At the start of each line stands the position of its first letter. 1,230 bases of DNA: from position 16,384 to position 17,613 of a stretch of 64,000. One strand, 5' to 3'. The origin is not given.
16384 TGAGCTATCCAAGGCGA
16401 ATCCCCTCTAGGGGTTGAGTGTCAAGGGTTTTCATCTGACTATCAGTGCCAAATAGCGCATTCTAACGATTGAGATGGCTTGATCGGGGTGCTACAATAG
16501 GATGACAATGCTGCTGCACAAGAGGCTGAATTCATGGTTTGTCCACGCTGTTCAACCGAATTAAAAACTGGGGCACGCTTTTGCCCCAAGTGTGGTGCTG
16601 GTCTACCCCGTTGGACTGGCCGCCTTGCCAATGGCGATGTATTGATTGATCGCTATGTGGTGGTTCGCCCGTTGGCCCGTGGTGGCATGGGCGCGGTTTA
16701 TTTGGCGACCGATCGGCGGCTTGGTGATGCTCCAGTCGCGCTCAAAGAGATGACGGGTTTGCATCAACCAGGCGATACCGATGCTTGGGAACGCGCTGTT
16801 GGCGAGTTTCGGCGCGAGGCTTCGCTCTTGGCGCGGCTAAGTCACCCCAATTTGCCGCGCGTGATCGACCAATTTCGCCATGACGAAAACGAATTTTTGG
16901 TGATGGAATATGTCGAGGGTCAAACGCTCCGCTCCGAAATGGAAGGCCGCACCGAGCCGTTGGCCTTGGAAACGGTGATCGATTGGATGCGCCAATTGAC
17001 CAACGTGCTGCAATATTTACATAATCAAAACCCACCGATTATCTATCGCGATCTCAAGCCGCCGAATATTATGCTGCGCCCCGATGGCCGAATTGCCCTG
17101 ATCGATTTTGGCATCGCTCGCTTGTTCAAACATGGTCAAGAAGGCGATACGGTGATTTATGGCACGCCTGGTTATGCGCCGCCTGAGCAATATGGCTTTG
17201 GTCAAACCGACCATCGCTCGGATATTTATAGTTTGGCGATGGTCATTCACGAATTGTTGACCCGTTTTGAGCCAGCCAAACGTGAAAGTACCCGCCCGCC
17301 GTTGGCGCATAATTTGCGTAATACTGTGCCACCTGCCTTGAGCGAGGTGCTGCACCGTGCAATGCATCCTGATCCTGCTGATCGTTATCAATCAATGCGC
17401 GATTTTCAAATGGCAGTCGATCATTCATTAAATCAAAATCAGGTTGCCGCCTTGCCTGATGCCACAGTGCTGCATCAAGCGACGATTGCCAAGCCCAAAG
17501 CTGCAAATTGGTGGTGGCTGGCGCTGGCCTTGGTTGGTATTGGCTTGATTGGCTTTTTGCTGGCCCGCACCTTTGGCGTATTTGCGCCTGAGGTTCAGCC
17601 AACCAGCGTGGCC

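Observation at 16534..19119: Ser/Thr kinase carrying two tandem extracytoplasmic FGE-sulfatase domains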

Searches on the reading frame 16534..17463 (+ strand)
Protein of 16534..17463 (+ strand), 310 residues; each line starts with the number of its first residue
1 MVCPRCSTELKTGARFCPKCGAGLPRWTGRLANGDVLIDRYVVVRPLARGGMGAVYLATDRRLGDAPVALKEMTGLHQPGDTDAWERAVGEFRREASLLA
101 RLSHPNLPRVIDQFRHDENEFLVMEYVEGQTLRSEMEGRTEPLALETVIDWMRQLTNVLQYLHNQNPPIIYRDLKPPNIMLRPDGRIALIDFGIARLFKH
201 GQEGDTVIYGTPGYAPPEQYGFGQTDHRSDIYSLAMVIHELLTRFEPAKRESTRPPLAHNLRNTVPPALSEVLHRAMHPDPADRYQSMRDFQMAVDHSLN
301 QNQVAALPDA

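Call 42: search_solved_structures(query=window:16534-17463:+, max_evalue=1e-20, show_alignments=1)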
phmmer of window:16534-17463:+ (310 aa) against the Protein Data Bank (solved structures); distinct sequences matched with E-value up to 1e-20: 31.
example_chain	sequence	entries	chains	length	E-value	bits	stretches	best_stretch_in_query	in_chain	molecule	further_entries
9ymt_A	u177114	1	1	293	5e-35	124.3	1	34-303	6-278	Serine/Threonine Kinase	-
4eqm_A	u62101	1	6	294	5.1e-35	124.3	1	34-303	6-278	Protein kinase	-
9ruj_A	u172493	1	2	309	1.7e-34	122.6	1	33-302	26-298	Serine/threonine-protein kinase StkP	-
9ruk_A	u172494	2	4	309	1.2e-33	119.8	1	33-302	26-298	Serine/threonine-protein kinase StkP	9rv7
9ru3_A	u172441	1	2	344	2.6e-33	118.7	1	34-302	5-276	Serine/threonine-protein kinase StkP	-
7q52_AAA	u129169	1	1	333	2.8e-29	105.4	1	8-292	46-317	Serine/threonine-protein kinase PknG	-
4y0x_A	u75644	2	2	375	4.2e-29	104.9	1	8-292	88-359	Serine/threonine-protein kinase PknG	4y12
2pzi_A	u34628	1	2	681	1.8e-28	102.8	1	8-292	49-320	Probable serine/threonine-protein kinase pknG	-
9tmq_A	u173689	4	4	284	9.4e-27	97.2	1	35-295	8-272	Serine/threonine-protein kinase PknA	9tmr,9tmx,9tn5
4ow8_A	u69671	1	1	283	9.5e-27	97.1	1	35-295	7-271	Serine/threonine-protein kinase PknA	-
6b2q_A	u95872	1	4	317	9.5e-27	97.1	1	34-295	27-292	Serine/threonine-protein kinase PknA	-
1o6y_A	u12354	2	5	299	1.6e-26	96.4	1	30-290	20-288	SERINE/THREONINE-PROTEIN KINASE PKNB | Probable serine/threonine-protein kinase pknB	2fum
4x3f_A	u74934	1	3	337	1.6e-26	96.4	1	35-295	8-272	Serine/threonine-protein kinase PknA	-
5u94_A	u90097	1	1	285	2.1e-26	96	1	32-290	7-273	Serine/threonine-protein kinase PknB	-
6b2p_A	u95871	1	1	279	3.8e-26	95.2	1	37-290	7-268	Serine/threonine-protein kinase PknB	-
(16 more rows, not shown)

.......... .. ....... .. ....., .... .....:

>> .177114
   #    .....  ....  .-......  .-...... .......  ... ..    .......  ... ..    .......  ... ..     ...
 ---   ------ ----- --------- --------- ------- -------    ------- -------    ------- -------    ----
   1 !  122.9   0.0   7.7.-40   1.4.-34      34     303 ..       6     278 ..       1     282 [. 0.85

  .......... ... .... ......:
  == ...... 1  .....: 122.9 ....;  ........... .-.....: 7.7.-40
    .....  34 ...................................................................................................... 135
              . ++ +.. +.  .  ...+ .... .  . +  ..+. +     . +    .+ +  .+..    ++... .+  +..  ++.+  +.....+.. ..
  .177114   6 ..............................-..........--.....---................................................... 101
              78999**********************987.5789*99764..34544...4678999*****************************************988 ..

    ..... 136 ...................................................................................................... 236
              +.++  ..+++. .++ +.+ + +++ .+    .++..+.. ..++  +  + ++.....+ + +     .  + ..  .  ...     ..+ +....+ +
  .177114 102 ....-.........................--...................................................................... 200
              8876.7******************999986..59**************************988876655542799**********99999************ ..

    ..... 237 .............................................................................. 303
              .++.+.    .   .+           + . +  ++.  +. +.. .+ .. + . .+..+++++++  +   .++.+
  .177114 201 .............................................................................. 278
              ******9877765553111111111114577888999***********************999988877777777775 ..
